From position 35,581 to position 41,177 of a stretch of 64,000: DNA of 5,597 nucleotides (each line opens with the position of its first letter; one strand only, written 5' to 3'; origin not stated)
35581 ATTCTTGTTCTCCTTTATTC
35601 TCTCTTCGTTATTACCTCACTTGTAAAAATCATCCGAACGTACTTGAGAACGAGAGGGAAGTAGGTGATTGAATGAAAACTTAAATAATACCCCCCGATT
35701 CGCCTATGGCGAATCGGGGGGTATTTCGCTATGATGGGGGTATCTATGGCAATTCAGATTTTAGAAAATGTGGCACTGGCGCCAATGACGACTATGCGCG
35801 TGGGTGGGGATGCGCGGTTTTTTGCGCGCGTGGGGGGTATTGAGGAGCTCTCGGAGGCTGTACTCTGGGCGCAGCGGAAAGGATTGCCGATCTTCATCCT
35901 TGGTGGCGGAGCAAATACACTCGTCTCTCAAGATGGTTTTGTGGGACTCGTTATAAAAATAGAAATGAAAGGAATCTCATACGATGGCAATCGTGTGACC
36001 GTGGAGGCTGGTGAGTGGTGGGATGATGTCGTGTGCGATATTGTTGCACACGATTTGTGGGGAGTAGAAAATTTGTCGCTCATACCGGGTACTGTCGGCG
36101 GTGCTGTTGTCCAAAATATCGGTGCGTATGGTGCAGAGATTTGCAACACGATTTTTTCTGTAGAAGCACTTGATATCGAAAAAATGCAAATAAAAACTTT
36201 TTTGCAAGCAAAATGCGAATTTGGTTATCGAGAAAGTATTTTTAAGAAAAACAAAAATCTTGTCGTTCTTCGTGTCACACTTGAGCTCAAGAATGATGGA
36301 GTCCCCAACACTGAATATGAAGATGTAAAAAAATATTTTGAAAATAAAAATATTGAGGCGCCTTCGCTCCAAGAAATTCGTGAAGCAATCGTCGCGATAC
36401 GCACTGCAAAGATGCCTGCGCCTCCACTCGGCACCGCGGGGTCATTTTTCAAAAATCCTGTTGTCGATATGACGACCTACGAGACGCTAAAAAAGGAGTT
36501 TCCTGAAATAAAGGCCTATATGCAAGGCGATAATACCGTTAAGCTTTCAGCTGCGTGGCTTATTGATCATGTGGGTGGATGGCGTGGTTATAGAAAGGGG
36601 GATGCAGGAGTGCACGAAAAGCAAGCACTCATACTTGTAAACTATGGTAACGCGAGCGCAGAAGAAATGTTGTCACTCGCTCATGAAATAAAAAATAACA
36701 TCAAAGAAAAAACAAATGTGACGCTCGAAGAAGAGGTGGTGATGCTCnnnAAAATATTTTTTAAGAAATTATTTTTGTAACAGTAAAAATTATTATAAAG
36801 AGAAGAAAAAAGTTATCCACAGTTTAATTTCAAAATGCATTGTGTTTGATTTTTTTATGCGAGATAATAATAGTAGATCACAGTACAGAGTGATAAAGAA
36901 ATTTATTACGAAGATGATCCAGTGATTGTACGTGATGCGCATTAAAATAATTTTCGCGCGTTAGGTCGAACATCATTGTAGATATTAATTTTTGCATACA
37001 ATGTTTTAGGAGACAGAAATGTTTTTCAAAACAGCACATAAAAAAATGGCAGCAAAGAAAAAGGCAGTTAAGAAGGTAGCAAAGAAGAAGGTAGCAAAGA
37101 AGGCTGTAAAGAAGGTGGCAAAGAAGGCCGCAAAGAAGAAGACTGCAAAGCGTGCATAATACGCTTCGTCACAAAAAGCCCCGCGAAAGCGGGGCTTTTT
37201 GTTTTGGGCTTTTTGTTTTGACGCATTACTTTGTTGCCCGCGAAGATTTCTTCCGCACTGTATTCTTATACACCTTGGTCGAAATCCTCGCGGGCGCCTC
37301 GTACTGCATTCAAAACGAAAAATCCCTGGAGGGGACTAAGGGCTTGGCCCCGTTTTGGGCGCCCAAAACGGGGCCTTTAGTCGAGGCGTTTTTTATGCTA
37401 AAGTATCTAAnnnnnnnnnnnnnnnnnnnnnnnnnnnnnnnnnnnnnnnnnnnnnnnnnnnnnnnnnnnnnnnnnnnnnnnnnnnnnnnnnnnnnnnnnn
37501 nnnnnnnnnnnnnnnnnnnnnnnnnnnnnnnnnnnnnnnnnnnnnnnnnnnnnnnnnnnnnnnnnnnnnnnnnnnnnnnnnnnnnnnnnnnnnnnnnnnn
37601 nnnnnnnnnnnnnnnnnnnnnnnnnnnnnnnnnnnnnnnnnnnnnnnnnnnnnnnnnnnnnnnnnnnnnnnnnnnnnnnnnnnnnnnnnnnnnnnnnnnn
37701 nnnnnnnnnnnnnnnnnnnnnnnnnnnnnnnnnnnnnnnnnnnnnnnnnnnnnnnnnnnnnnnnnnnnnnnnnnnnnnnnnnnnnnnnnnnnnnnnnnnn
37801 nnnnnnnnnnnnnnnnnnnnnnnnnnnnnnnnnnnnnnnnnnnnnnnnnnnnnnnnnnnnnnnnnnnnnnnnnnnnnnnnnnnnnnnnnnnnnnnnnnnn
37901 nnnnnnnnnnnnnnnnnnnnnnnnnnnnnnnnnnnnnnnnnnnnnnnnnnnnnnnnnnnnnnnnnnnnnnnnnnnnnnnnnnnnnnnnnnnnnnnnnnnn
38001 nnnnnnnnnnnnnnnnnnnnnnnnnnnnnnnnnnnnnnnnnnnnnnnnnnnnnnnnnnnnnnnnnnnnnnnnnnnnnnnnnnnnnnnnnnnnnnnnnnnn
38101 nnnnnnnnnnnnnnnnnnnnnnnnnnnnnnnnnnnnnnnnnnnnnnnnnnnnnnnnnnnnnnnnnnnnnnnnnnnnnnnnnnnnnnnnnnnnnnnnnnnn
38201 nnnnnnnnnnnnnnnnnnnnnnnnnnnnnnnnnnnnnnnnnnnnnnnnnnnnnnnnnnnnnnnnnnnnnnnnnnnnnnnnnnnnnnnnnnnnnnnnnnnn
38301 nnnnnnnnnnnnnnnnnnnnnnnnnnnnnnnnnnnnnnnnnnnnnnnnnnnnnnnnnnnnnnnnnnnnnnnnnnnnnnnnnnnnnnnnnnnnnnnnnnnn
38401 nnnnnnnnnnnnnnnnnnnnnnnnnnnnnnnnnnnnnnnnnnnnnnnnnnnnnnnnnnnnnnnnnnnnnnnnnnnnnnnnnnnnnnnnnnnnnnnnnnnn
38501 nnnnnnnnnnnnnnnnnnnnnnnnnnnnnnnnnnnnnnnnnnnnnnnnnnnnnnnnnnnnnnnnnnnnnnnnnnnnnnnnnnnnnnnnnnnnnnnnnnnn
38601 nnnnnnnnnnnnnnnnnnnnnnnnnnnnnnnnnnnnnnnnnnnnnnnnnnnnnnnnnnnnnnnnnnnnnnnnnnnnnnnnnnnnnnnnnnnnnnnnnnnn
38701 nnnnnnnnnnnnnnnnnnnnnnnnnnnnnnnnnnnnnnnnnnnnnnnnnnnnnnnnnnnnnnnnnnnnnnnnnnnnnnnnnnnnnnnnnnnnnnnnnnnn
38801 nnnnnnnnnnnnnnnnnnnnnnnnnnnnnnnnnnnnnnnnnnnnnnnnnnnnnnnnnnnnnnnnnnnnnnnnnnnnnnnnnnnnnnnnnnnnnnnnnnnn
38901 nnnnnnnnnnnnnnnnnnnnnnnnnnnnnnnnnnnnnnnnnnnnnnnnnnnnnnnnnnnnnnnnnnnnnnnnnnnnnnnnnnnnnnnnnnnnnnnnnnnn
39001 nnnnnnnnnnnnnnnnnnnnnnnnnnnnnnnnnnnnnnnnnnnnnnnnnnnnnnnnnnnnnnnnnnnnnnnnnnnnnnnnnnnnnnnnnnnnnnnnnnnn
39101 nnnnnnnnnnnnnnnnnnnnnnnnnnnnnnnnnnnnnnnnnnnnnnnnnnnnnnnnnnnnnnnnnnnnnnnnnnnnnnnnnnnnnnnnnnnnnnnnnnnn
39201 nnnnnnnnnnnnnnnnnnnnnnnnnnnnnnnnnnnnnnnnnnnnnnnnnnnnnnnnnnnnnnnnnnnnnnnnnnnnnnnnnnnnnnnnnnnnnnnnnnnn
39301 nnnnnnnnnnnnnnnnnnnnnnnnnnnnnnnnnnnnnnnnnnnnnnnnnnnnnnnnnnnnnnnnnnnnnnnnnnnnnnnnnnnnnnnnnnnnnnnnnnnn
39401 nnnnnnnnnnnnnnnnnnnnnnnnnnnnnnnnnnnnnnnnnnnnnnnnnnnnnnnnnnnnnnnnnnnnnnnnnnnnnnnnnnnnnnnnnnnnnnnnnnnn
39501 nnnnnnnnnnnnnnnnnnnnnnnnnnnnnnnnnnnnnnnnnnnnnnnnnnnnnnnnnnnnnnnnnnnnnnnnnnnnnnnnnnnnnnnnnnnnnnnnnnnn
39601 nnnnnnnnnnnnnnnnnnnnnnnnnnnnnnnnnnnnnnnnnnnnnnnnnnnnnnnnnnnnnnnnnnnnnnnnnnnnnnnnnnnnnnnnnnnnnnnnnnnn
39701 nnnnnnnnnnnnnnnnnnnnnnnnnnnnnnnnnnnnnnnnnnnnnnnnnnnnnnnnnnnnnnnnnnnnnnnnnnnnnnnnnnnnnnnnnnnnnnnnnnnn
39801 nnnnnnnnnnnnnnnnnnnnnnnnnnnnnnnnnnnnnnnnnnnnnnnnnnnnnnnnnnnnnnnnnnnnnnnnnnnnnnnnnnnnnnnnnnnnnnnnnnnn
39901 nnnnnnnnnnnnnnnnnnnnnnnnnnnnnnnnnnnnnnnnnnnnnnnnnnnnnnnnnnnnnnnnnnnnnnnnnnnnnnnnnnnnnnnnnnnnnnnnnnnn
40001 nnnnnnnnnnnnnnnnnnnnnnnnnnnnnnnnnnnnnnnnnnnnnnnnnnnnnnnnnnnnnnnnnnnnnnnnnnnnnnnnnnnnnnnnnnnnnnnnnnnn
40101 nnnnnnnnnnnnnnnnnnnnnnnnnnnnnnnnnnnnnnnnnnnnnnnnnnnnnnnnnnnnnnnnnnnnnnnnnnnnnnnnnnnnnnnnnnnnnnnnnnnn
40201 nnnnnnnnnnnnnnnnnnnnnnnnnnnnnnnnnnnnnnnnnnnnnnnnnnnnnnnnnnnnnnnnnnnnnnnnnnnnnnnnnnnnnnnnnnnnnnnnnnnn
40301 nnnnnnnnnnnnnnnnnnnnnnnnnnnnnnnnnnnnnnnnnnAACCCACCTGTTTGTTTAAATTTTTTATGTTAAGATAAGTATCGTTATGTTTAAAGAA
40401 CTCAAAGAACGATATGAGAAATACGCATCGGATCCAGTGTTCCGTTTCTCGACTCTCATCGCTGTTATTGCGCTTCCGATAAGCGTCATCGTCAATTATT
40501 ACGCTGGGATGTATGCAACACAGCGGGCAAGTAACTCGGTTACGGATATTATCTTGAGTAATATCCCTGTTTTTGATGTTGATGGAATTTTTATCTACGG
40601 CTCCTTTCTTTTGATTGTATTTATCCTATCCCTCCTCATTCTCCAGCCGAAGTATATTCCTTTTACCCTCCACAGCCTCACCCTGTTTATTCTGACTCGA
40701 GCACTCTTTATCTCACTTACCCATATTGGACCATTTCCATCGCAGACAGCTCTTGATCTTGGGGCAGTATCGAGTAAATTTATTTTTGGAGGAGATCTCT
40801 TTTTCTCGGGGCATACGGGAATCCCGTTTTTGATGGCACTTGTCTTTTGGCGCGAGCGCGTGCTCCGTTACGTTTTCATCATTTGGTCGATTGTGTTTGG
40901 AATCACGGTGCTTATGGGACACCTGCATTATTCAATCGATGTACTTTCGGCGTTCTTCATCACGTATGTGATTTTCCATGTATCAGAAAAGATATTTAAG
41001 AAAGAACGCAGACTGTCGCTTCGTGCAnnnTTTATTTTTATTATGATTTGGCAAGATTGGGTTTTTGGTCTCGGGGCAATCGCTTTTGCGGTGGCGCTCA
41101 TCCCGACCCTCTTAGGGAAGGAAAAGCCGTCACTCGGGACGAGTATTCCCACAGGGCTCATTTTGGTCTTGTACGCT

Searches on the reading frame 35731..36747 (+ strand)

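Call 45: search_protein_families(library=pfam, proteins=[window:35731-36747:+], max_evalue=0.001)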
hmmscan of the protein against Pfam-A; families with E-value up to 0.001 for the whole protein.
window:35731-36747:+ (339 aa): 2 families
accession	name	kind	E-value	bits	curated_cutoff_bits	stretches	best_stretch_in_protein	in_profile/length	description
PF02873.21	MurB_C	-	3.8e-27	94.8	27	1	215-338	1-98/99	UDP-N-acetylenolpyruvoylglucosamine reductase, C-terminal domain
PF01565.28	FAD_binding_4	-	3e-24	85.7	26.4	1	30-148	3-130/139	FAD binding domain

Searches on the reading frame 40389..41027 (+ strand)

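Call 46: search_protein_families(library=pfam, proteins=[window:40389-41027:+], max_evalue=0.001)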
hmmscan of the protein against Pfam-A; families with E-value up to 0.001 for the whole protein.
window:40389-41027:+ (213 aa): 2 families
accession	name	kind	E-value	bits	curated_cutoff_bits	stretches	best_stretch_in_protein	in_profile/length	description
PF14360.12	PAP2_C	-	2.6e-09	38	27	1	135-199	3-72/74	PAP2 superfamily C-terminal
PF01569.27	PAP2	-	6.2e-05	23.2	27.2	1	117-205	28-127/130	PAP2 superfamily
